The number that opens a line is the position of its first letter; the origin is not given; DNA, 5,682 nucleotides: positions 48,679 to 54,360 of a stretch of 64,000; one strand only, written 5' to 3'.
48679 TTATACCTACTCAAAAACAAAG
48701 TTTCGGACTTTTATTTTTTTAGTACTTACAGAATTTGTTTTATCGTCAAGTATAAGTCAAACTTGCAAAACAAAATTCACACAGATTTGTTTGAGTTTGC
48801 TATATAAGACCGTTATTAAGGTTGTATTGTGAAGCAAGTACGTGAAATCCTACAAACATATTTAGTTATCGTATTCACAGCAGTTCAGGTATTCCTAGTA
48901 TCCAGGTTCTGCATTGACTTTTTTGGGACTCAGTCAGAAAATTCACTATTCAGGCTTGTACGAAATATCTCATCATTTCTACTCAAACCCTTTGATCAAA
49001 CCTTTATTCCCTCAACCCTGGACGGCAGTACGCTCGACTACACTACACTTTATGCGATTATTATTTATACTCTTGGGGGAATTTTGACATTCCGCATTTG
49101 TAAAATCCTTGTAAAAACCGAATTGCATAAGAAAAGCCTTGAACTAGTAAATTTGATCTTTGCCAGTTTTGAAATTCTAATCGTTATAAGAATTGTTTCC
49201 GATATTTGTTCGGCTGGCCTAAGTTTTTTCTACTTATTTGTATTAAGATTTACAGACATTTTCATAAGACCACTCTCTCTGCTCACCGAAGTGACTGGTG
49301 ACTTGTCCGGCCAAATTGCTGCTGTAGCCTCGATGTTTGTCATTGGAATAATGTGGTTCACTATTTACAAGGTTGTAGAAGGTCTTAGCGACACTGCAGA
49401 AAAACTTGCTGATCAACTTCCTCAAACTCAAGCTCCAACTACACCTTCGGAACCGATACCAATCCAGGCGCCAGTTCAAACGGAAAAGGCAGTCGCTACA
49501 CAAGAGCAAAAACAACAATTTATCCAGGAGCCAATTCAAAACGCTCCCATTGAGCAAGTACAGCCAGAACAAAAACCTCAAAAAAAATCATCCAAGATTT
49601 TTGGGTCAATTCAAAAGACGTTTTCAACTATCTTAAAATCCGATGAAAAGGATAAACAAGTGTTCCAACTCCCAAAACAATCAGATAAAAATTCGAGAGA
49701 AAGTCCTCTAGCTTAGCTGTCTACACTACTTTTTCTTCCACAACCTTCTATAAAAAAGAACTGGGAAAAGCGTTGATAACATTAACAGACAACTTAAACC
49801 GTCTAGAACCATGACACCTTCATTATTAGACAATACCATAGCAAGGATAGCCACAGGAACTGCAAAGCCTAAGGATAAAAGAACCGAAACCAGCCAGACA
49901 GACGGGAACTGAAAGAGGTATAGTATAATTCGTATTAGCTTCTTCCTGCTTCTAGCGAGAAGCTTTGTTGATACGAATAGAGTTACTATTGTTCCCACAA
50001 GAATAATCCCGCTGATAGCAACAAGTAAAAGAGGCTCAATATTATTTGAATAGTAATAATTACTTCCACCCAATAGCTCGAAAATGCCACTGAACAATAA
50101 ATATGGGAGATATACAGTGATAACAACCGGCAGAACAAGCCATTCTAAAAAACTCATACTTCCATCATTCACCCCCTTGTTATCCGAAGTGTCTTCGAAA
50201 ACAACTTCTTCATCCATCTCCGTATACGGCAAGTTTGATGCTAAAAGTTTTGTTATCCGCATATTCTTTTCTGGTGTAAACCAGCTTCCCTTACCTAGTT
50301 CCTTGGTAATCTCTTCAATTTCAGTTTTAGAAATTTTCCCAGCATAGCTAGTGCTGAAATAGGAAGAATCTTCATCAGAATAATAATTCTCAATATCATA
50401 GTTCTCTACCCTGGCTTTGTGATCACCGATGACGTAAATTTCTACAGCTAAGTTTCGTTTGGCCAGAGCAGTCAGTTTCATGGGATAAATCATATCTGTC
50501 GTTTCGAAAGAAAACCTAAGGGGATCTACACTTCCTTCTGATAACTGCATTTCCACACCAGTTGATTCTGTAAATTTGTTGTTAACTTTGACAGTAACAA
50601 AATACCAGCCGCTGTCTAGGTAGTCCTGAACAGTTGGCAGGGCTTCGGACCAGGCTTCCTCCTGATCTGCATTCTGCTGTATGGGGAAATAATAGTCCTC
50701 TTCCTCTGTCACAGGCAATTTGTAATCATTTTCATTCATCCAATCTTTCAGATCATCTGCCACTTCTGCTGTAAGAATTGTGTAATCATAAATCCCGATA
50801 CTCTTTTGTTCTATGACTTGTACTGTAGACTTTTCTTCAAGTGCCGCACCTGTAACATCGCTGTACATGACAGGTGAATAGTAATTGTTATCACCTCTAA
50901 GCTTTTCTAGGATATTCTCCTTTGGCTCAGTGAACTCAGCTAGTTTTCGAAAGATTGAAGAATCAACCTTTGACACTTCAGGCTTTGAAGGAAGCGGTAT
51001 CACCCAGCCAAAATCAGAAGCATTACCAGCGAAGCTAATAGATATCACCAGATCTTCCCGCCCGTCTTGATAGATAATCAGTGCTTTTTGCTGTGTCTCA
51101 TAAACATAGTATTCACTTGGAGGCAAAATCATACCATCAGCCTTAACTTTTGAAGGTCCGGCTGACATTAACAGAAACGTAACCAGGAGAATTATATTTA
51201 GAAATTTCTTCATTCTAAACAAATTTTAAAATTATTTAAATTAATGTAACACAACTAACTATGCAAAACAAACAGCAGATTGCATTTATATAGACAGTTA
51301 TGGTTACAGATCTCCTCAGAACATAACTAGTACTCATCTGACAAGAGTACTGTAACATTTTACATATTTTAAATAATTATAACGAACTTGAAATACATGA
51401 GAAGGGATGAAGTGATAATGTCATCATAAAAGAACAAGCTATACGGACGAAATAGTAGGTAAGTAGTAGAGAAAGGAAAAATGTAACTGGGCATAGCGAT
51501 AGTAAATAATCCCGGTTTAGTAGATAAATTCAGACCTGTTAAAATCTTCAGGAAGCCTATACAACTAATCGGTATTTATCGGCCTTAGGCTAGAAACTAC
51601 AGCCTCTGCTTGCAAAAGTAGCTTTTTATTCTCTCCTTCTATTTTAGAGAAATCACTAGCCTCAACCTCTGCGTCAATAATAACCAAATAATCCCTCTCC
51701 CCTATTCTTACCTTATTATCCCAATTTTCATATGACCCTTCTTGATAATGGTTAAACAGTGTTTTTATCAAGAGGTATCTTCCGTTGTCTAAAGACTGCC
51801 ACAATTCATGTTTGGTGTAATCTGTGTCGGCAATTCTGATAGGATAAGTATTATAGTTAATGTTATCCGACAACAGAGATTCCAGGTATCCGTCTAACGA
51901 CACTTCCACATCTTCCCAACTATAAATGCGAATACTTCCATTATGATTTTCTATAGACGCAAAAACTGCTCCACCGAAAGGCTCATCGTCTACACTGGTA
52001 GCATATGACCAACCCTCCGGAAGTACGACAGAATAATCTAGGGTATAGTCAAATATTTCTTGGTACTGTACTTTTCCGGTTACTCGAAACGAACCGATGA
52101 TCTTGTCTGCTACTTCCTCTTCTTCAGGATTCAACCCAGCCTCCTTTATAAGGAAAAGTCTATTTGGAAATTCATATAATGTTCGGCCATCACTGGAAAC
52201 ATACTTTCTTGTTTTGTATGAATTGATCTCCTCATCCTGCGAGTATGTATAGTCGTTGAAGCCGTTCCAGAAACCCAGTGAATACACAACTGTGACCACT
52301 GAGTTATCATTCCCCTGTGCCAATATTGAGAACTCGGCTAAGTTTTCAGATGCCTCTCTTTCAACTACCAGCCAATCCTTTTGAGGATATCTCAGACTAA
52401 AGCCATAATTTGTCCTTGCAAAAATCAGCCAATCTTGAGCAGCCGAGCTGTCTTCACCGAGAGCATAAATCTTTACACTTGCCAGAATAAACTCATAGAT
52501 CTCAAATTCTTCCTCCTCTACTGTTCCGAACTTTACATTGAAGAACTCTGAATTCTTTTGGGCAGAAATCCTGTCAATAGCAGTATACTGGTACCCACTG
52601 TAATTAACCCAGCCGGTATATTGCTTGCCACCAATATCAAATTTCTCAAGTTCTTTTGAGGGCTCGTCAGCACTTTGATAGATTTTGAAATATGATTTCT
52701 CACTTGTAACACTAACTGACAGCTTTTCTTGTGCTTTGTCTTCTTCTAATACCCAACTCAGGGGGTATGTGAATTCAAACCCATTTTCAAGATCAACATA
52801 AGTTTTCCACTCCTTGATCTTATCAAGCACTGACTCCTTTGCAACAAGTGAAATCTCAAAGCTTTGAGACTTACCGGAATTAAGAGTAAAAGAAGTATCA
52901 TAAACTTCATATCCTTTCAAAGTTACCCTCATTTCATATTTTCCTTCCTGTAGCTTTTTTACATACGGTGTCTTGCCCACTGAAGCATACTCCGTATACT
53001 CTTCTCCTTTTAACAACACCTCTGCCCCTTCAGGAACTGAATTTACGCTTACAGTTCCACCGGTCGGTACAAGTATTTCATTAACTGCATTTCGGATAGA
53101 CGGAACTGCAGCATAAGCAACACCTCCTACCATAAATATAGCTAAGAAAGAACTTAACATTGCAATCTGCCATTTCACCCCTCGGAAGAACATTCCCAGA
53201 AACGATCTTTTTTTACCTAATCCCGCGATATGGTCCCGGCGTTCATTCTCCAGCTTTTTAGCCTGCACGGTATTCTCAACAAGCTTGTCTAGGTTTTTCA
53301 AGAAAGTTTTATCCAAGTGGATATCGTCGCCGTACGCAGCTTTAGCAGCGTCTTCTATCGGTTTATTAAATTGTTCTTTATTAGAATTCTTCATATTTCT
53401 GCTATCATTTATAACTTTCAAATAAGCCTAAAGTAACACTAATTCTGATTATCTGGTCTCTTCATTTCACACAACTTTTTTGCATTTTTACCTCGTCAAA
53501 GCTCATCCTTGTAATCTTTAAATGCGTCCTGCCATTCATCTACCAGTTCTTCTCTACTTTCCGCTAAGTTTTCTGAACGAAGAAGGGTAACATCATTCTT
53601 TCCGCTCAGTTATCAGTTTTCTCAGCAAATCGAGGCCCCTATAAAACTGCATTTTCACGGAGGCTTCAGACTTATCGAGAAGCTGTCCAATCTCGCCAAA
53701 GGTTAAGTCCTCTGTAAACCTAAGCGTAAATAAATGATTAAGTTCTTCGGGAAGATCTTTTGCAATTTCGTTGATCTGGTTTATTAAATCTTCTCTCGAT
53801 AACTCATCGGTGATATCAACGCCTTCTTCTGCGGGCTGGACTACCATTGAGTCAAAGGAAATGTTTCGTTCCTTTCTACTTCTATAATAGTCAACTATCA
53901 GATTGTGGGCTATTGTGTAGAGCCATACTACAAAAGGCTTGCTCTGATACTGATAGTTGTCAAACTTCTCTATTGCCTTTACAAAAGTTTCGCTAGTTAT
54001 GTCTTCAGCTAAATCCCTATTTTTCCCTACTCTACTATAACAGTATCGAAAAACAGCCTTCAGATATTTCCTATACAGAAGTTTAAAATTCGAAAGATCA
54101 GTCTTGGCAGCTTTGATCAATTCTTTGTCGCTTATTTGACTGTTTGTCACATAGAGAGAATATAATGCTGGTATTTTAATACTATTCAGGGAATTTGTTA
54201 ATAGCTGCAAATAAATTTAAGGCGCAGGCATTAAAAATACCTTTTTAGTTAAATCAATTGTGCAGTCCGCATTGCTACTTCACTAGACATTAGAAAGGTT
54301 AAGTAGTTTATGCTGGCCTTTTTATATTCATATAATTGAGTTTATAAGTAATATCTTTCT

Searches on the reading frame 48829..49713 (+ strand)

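Call 53: search_protein_families(library=pfam, proteins=[window:48829-49713:+], max_evalue=0.001)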
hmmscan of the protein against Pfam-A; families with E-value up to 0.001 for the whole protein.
window:48829-49713:+ (295 aa): 1 family
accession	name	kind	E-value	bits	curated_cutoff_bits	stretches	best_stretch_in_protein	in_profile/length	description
PF02325.22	YGGT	-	0.0001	23.1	27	0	14-82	2-65/70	YGGT family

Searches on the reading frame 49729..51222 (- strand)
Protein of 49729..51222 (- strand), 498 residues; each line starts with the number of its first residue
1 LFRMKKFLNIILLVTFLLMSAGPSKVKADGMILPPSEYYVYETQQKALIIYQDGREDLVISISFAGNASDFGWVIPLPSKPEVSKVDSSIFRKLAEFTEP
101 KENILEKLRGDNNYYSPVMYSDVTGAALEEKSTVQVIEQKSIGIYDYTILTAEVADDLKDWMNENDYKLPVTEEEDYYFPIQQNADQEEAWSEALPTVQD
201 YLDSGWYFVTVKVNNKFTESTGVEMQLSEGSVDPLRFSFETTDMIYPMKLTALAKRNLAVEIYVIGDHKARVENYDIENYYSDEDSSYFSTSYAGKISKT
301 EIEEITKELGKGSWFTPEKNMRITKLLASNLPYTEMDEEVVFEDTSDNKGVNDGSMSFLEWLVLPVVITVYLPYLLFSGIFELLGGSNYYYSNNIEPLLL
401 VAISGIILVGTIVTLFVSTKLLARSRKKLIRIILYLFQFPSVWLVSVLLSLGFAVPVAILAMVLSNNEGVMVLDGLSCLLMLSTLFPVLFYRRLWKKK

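Call 53: search_protein_families(library=pfam, proteins=[window:49729-51222:-], max_evalue=0.001)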
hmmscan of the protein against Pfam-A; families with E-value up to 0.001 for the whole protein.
window:49729-51222:- (498 aa): 1 family
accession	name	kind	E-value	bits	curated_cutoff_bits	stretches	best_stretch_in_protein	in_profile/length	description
PF10092.14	DUF2330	-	2.3e-33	116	24.7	2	30-171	8-146/279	Uncharacterized protein conserved in bacteria (DUF2330)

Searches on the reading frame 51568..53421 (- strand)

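Call 53: search_protein_families(library=pfam, proteins=[window:51568-53421:-], max_evalue=0.001)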
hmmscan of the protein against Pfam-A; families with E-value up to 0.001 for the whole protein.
window:51568-53421:- (618 aa): 1 family
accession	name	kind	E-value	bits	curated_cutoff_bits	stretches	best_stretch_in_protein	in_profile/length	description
PF08308.17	PEGA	-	2.3e-10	40.7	20.8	1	122-193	2-68/71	PEGA domain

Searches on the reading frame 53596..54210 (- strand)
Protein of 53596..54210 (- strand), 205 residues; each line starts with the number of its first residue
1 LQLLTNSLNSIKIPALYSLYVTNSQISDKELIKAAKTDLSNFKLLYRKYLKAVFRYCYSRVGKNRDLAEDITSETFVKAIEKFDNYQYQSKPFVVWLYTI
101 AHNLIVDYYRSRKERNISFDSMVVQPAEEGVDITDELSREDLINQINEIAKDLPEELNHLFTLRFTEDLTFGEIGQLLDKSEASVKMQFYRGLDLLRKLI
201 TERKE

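Call 53: search_protein_families(library=pfam, proteins=[window:53596-54210:-], max_evalue=0.001)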
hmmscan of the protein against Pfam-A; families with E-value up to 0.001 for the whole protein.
window:53596-54210:- (205 aa): 3 families
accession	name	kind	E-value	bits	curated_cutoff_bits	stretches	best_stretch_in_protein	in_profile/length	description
PF04542.20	Sigma70_r2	-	1.6e-16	60.3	24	1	45-113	1-69/71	Sigma-70 region 2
PF08281.18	Sigma70_r4_2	-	5.2e-07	29.7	25.7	1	151-194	9-52/54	Sigma-70, region 4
PF04545.22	Sigma70_r4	-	1.3e-06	28.3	24.1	1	152-198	4-50/50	Sigma-70, region 4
